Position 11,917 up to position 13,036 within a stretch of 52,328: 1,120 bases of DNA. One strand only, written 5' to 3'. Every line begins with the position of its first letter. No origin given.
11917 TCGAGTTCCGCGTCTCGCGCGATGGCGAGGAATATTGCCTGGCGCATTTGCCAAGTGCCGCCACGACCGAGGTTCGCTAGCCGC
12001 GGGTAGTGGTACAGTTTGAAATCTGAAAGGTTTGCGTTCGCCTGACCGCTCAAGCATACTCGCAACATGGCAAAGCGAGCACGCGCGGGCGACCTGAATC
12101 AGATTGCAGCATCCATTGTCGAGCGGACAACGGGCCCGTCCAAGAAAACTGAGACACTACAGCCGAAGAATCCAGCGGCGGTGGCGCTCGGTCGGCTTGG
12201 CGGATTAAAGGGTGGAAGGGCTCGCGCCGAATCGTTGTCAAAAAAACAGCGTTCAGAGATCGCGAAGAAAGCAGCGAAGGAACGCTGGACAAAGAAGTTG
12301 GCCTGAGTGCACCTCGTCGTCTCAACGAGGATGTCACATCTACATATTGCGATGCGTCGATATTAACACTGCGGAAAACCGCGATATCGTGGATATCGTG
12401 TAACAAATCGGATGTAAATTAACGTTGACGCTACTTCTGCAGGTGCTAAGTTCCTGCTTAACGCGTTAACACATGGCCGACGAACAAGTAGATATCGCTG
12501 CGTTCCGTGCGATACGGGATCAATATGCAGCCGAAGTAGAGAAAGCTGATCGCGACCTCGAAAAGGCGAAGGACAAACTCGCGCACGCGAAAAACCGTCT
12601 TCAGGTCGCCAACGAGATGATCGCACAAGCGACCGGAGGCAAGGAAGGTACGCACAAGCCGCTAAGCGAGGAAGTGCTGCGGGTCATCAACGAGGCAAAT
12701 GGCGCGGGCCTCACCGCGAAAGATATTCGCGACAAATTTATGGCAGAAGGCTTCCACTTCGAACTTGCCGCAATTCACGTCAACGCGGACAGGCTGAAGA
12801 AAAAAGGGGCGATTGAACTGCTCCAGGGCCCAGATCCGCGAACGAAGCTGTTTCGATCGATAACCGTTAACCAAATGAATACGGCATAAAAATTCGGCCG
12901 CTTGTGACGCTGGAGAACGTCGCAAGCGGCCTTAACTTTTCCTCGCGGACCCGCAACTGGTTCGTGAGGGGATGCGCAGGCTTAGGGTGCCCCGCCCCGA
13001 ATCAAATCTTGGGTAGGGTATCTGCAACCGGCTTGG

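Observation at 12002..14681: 2.68-kb IS1-family element with perfect 17-bp IRs, 8-bp TSD and a cargo of uncharacterised small genes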

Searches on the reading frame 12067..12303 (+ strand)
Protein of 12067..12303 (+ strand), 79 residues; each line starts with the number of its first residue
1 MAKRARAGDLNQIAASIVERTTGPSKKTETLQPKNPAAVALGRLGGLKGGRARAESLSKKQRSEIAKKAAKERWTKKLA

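Call 4: search_protein_families(library=pfam, proteins=[window:12067-12303:+], max_evalue=0.1)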
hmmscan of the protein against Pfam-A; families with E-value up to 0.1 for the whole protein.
window:12067-12303:+ (79 aa): 1 family
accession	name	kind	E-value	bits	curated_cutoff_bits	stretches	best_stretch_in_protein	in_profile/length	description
PF10252.14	PP28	-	0.017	16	25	1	36-77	18-46/82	Casein kinase substrate phosphoprotein PP28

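Call 7: search_protein_families(library=ncbifam, proteins=[window:12067-12303:+], max_evalue=0.1)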
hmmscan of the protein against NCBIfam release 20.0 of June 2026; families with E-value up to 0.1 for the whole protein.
window:12067-12303:+ (79 aa): 0 families

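Call 27: search_protein_families(library=phrogs, proteins=[window:12067-12303:+], max_evalue=0.01)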
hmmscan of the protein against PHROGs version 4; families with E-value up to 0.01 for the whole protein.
window:12067-12303:+ (79 aa): 1 family
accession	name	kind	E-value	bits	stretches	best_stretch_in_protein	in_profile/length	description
phrog_2384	-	unknown function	3.5e-06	27.5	1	46-76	8-38/338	-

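Call 28: search_protein_families(library=padloc, proteins=[window:12067-12303:+], max_evalue=0.01)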
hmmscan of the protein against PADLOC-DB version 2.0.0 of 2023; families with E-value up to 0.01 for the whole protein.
window:12067-12303:+ (79 aa): 0 families

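Call 41: find_homologous_proteins(query=window:12067-12303:+, max_evalue=0.001)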
Query window:12067-12303:+ (79 aa): 7964 proteins with E <= 0.001 among 8000 candidates; the best 120 are listed.
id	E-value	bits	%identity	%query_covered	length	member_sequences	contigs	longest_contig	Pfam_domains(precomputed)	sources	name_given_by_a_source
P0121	1.1e-24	104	78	97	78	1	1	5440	-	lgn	-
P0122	3.0e-23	99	72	96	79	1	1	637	-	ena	-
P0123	5.4e-22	95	71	96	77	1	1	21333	-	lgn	-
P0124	1.2e-21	94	71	97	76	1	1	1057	-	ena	-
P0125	1.4e-21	94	63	51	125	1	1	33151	-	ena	-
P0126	6.8e-21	92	70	89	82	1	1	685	-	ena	-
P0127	8.2e-21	91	70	97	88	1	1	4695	-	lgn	-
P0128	2.6e-20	90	77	92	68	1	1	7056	-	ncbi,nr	ncbi:MAG: histone H1, partial [Verrucomicrobiota bacterium]|nr:histone H1 [Verrucomicrobiota bacteri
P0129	3.3e-20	89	77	86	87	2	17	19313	-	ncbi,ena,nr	ncbi:MAG: hypothetical protein KC643_13710 [Nitrospira sp.]|nr:hypothetical protein [Nitrospira sp.]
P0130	3.9e-20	89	69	97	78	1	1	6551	-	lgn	-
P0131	5.0e-20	89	66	90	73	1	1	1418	-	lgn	-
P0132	9.1e-20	88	69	77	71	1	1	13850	-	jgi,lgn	jgi:hypothetical protein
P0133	9.3e-20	88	71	87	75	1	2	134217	-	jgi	jgi:hypothetical protein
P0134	9.6e-20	88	69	97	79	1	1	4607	-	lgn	-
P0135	1.1e-19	88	68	91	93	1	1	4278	-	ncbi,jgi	-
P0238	5.4e-18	82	65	96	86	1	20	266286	-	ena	-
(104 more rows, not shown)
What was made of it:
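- One database record calls a homologue 'histone H1' (call 41).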

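Call 44: search_solved_structures(query=A2, max_evalue=10, show_alignments=3)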
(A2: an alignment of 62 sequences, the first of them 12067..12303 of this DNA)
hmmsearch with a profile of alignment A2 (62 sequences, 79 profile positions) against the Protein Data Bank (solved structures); distinct sequences matched with E-value up to 10: 4.
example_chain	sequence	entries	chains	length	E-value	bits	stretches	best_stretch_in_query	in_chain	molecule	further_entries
6gwd_G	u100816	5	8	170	0.82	13.1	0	32-58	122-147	iiH5 ALPHAREP | iih5 Alpha Repeating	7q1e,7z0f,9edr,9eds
4jw2_A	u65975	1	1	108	1.8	12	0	34-59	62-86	A3 artificial protein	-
4jw3_C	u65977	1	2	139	2.3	11.6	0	36-59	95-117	Alpha-helical artificial proteins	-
9n10_A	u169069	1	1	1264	3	11.3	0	23-49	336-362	Non-SERCA-type Ca2+ -transporting P-ATPase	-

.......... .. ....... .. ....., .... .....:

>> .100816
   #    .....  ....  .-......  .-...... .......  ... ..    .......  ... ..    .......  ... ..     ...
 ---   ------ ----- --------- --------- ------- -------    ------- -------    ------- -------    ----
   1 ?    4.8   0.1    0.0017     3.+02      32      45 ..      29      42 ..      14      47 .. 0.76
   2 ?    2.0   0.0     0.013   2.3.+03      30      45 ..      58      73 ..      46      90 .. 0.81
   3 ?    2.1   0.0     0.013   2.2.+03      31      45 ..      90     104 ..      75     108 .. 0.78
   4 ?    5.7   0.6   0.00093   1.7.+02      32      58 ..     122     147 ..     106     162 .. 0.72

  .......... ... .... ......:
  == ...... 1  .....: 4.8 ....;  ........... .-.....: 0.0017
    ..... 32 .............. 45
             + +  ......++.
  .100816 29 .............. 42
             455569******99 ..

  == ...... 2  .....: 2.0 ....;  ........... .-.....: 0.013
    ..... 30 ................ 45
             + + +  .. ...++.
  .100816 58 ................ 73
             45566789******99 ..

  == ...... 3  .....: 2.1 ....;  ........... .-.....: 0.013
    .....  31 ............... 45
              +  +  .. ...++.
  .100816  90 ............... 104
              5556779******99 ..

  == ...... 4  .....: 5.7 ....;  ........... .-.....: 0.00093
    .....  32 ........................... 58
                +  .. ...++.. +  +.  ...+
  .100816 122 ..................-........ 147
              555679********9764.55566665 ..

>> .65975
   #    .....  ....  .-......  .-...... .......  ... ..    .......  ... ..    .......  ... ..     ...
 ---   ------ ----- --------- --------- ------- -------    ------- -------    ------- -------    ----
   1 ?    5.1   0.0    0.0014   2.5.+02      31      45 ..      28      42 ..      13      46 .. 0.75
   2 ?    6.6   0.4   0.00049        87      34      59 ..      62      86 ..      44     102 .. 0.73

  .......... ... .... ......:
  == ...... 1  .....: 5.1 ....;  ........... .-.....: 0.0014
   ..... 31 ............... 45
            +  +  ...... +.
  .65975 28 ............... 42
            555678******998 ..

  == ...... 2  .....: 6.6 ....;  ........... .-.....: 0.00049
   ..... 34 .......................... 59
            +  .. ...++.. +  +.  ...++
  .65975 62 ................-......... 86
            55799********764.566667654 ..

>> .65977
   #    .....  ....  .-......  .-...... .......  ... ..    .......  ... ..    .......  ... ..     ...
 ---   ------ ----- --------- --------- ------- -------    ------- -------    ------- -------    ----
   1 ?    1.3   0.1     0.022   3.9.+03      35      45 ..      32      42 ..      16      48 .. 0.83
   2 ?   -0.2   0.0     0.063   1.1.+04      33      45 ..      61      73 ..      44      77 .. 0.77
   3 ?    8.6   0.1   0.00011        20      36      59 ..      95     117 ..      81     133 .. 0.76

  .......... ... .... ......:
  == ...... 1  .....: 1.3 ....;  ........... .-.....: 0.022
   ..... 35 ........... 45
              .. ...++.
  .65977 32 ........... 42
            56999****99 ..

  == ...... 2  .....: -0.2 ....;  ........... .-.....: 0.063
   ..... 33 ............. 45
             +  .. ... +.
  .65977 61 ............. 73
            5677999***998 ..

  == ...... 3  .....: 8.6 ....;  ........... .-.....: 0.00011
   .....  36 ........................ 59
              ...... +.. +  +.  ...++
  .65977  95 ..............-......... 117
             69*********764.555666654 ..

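Call 54: predict_structure(alignment_id=A2)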
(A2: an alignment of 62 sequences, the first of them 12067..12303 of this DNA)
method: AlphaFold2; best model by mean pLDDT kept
length: 79 residues; sequences in the alignment: 62
mean_pLDDT: 77.7   pTM: 0.37
mean pLDDT of the five models: 77.7, 77.5, 77.2, 75.6, 70.3
residues with pLDDT >= 90: 17; 70-90: 43; 50-70: 17; < 50: 2
segments of 3 or more residues with pLDDT < 50: none
pLDDT, mean of each block of 10 residues (from residue 1): 56 82 62 79 82 90 92 79
secondary structure, 60 per line:
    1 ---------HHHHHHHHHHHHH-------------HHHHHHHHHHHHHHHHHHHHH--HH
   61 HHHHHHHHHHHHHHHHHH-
elements in order: H10-22 H36-56 H59-78

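Call 60: fold_search(model_id=the predicted structure, library=pdb)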
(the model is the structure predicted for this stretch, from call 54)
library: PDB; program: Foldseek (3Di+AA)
matches with E <= 10: 3; with E <= 0.001: 0
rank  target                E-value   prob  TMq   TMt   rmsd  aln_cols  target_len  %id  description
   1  9g6k_Lt               4.7e+00  0.08  0.36  0.17  11.4        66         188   17  LSU structure derived from the LSU sample of the mitoribosome from T. gondii. (released 2024-12-11)
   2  3j7o_b                8.3e+00  0.02  0.30  0.31  11.5        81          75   18  Structure of the mammalian 60S ribosomal subunit (released 2014-09-03)
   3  2eqz_MODEL_1_A        9.8e+00  0.01  0.20  0.19  23.6        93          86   18  Solution structure of the first HMG-box domain from high mobility group protein B3 (released 2008-04-01)
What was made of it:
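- The small protein has no sequence or fold match to any known DNA-binding protein (calls 44 and 60), and its model is of only moderate confidence (pLDDT 77.7, pTM 0.37).
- Tried and rejected: Sequence and fold searches against PDB gave nothing significant (calls 4, 7, 27, 28, 44 and 60).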

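Call 80: find_encoding_contigs(protein=P0238, flank=5000, max_places=8)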
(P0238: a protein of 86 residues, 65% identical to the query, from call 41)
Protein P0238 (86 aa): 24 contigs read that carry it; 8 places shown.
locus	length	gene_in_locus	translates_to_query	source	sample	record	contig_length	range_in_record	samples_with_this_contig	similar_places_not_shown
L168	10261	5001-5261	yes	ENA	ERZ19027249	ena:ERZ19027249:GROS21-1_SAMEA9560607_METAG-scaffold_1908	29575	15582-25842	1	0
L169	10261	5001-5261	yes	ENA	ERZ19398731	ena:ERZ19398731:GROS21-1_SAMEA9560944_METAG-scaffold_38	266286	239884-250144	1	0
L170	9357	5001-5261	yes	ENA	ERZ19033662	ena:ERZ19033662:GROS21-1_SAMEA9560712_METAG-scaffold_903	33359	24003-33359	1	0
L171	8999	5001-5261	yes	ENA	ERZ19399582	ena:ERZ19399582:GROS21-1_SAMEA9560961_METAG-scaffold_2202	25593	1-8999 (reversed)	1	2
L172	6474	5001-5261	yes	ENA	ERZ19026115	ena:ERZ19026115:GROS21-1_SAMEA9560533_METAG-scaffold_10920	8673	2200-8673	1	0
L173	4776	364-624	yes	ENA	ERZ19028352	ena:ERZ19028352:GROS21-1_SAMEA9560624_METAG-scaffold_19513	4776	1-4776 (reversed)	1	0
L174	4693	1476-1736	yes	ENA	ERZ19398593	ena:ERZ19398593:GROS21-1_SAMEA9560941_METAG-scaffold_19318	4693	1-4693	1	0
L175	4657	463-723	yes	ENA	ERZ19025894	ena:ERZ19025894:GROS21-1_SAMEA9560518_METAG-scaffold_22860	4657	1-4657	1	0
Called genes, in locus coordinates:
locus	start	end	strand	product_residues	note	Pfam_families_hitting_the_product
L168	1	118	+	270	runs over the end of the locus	-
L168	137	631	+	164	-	-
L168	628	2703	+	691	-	-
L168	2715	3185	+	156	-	-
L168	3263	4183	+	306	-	PF00589:Phage_integrase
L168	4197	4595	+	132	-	-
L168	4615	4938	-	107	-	PF09827:CRISPR_Cas2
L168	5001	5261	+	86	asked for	-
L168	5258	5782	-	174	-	-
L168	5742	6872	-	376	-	PF01381:HTH_3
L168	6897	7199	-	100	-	PF05015:HigB-like_toxin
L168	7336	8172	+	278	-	PF03400:DDE_Tnp_IS1 (faint)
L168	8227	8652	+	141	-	PF01555:N6_N4_Mtase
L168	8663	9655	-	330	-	-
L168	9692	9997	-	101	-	-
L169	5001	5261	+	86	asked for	-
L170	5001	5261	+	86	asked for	-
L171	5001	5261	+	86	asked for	-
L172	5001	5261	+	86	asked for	-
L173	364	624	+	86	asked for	-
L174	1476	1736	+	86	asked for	-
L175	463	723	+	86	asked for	-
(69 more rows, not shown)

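Call 81: find_encoding_contigs(protein=P0129, flank=5000, max_places=8)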
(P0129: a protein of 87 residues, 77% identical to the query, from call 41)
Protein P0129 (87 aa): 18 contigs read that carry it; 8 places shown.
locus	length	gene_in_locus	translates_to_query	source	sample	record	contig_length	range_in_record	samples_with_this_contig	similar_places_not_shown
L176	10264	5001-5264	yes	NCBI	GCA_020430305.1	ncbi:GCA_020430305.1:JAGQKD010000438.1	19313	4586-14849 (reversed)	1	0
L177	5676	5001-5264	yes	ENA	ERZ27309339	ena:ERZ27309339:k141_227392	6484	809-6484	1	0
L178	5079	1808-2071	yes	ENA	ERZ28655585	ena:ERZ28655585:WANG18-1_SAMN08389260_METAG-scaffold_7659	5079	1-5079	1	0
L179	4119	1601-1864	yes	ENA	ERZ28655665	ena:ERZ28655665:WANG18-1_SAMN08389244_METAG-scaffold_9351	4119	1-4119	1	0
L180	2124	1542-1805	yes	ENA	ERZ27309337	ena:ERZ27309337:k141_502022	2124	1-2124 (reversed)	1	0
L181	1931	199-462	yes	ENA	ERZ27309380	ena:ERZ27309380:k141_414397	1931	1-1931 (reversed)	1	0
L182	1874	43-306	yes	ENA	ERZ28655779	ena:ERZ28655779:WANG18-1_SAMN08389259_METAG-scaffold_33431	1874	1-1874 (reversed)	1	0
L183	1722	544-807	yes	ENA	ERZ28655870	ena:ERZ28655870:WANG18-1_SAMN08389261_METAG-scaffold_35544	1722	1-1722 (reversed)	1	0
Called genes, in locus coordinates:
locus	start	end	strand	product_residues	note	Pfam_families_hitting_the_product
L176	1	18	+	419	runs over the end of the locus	PF13481:AAA_25 (weak)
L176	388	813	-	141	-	-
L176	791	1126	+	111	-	-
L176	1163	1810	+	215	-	-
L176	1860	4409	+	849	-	PF10145:PhageMin_Tail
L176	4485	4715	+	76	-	-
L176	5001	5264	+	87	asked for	-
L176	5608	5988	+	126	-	-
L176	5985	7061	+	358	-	PF01381:HTH_3, PF13560:HTH_31 (weak), PF06114:Peptidase_M78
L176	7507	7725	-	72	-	-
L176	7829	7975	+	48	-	-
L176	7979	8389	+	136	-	-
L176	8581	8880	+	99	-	-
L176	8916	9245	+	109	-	-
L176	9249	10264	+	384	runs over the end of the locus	PF00589:Phage_integrase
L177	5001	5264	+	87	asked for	-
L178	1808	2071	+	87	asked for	-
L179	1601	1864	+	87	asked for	-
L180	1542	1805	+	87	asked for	-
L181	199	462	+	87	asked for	-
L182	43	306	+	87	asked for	-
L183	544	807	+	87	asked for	-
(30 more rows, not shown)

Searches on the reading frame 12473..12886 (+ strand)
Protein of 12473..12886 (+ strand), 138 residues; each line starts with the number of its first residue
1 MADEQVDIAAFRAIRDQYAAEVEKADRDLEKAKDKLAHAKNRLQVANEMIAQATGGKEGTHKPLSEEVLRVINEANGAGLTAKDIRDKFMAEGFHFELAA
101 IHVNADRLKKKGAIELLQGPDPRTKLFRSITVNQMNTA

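Call 4: search_protein_families(library=pfam, proteins=[window:12473-12886:+], max_evalue=0.1)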
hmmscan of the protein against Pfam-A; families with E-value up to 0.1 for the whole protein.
window:12473-12886:+ (138 aa): 3 families
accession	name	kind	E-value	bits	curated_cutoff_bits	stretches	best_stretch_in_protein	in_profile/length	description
PF05615.18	THOC7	-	0.027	15.2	28.7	0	13-51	73-111/136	Tho complex subunit 7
PF11418.13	Scaffolding_pro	-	0.044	14.8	25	0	10-67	27-83/100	Phi29 scaffolding protein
PF02255.21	PTS_IIA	-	0.077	13.5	27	0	10-58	17-62/94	PTS system, Lactose/Cellobiose specific IIA subunit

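Call 7: search_protein_families(library=ncbifam, proteins=[window:12473-12886:+], max_evalue=0.1)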
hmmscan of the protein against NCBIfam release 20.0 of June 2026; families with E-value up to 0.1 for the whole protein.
window:12473-12886:+ (138 aa): 5 families
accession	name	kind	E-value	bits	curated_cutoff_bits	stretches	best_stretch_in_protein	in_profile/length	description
NF033441.0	BREX_BrxC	hypoth_equivalog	3.5e-06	25.5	400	1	4-117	720-833/1173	BREX system P-loop protein BrxC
NF038350.1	taxis_HmpF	equivalog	0.0047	15.3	200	1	4-77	139-212/553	pilus motility taxis protein HmpF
NF052422.1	translocon_SseB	equivalog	0.053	13.5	155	1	23-87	17-83/151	type III secretion system translocon protein SseB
TIGR04320.1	Surf_Exclu_PgrA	domain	0.068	12.5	70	1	15-53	307-348/360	SEC10/PgrA surface exclusion domain-containing protein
NF004597.0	PRK05932.1-4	equivalog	0.088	11.3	817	1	43-126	154-236/477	RNA polymerase factor sigma-54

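Call 27: search_protein_families(library=phrogs, proteins=[window:12473-12886:+], max_evalue=0.01)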
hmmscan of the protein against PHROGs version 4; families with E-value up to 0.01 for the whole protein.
window:12473-12886:+ (138 aa): 0 families

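Call 28: search_protein_families(library=padloc, proteins=[window:12473-12886:+], max_evalue=0.01)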
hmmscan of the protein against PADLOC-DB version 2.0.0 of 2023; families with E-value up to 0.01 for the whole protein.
window:12473-12886:+ (138 aa): 1 family
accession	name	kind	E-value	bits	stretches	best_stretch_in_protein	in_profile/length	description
PDLC04408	PDC-M09B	-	0.0057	13.2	0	16-72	29-83/486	-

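Call 45: find_homologous_proteins(query=window:12473-12886:+, max_evalue=0.001)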
Query window:12473-12886:+ (138 aa): 3 proteins with E <= 0.001 among 46 candidates.
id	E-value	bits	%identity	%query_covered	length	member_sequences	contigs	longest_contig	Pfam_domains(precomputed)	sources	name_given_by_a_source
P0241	1.1e-81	289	100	100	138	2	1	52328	-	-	-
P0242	3.1e-53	197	72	93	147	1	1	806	-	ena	-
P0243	8.2e-53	196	65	99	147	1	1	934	-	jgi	jgi:hypothetical protein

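Call 57: search_protein_representatives(protein=window:12473-12886:+)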
Query: 138 residues. Proteins with E-value up to 0.001 (for the whole library): 17; up to 1e-10: 6; up to 1e-30: 2. The best 17 are listed.
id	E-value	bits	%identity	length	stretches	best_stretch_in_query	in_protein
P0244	8.2e-39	148.9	73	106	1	1-107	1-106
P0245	2.5e-36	140.9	57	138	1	4-130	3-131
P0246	8.7e-20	87.5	44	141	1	3-118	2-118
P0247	2.1e-15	73.3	41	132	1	1-128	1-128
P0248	8.6e-14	68.1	42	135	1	1-114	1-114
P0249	6.1e-11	58.9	34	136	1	1-128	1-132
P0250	1.9e-10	57.3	36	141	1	9-134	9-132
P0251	2.3e-08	50.6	32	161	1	1-121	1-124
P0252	3.0e-08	50.2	41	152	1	11-123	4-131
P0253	1.8e-07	47.7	32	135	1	7-123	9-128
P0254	5.5e-07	46.1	31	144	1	1-128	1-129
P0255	1.4e-06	44.8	39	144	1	9-128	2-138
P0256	3.0e-06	43.8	37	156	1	4-128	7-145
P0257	1.1e-05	42.0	34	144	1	7-130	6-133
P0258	2.5e-05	40.8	28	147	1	4-123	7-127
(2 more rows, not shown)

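Call 63: predict_structure(alignment_id=A3)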
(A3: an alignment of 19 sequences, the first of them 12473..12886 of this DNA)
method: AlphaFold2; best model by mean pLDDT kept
length: 138 residues; sequences in the alignment: 19
mean_pLDDT: 78.4   pTM: 0.47
mean pLDDT of the five models: 78.4, 78.0, 77.6, 77.6, 74.0
residues with pLDDT >= 90: 20; 70-90: 91; 50-70: 14; < 50: 13
segments of 3 or more residues with pLDDT < 50: 56-61, 135-138
pLDDT, mean of each block of 10 residues (from residue 1): 64 90 93 90 78 53 77 82 87 81 86 83 81 49
secondary structure, 60 per line:
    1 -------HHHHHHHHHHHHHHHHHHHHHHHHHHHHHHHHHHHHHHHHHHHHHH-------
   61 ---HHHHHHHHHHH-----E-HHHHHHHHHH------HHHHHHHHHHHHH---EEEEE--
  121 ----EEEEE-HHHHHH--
elements in order: H8-53 H64-74 H82-91 H98-110 E114-118 E125-129 H131-136

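Call 66: fold_search(model_id=the predicted structure, library=pdb)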
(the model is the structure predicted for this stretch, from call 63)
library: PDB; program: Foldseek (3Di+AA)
matches with E <= 10: 1542; with E <= 0.001: 5
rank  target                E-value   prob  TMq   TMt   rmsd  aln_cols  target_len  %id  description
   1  8ylg_A                1.9e-04  1.00  0.44  0.38   6.0       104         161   25  Crystal structure of Burkholderia thailandensis MftR in complex with operator DNA (released 2024-11-13)
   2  8ylg_B                2.8e-04  1.00  0.44  0.38   6.0       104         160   25  Crystal structure of Burkholderia thailandensis MftR in complex with operator DNA (released 2024-11-13)
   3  5nbc_B                5.5e-04  1.00  0.44  0.46   1.9        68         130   18  Structure of Prokaryotic Transcription Factors (released 2018-05-16)
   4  5nbc_A                7.6e-04  1.00  0.44  0.46   1.9        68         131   18  Structure of Prokaryotic Transcription Factors (released 2018-05-16)
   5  5nhk_B                9.9e-04  1.00  0.44  0.45   5.0        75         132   20  Structure of Ferric uptake regulator from francisella tularensis with Iron (released 2018-05-16)
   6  2mh2_MODEL_1_A        1.1e-03  1.00  0.42  0.85   1.6        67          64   21  Structural insights into the DNA recognition and protein interaction domains reveal fundamental homologous DNA (released 2014-04-16)
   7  6qfd_A                1.1e-03  1.00  0.45  0.53   5.8        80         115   18  The complex structure of hsRosR-S4 (vng0258/RosR-S4) (released 2019-07-10)
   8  9ire_A                1.3e-03  1.00  0.44  0.40  10.1        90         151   17  CRYSTAL STRUCTURE OF Bacillus cereus FERRIC UPTAKE REGULATOR (released 2025-07-23)
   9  3vod_A                1.6e-03  1.00  0.44  0.44   6.0        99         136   21  Crystal Structure of mutant MarR C80S from E.coli (released 2013-03-06)
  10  3gfj                  1.7e-03  1.00  0.41  0.41   5.9       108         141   19  Crystal structure of the ST1710 mutant (R89A) protein (released 2009-08-25)
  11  2fxa_B                1.7e-03  1.00  0.43  0.35   5.8       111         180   14  Structure of the Protease Production Regulatory Protein hpr from Bacillus subtilis. (released 2006-03-14)
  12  3gfi_A                1.8e-03  1.00  0.41  0.40   5.9       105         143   16  Crystal structure of ST1710 complexed with its promoter DNA (released 2009-08-25)
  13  4zzl_B                1.9e-03  1.00  0.41  0.42   6.6       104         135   15  MexR R21W derepressor mutant causing multidrug resistance in P. aeruginosa by mexAB-oprM efflux pump expression (released 2016-07-27)
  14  5nhk_A                2.0e-03  1.00  0.44  0.46   1.9        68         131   18  Structure of Ferric uptake regulator from francisella tularensis with Iron (released 2018-05-16)
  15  6ez1_A                2.0e-03  1.00  0.44  0.54   4.9        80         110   18  Structure of h. salinarum RosR (vng0258) grown from NaBr (released 2018-08-22)
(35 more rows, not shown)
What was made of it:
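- The 138-aa protein has a winged-helix fold (calls 63 and 66).
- Tried and rejected: The fold search shows a generic winged helix (call 66).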
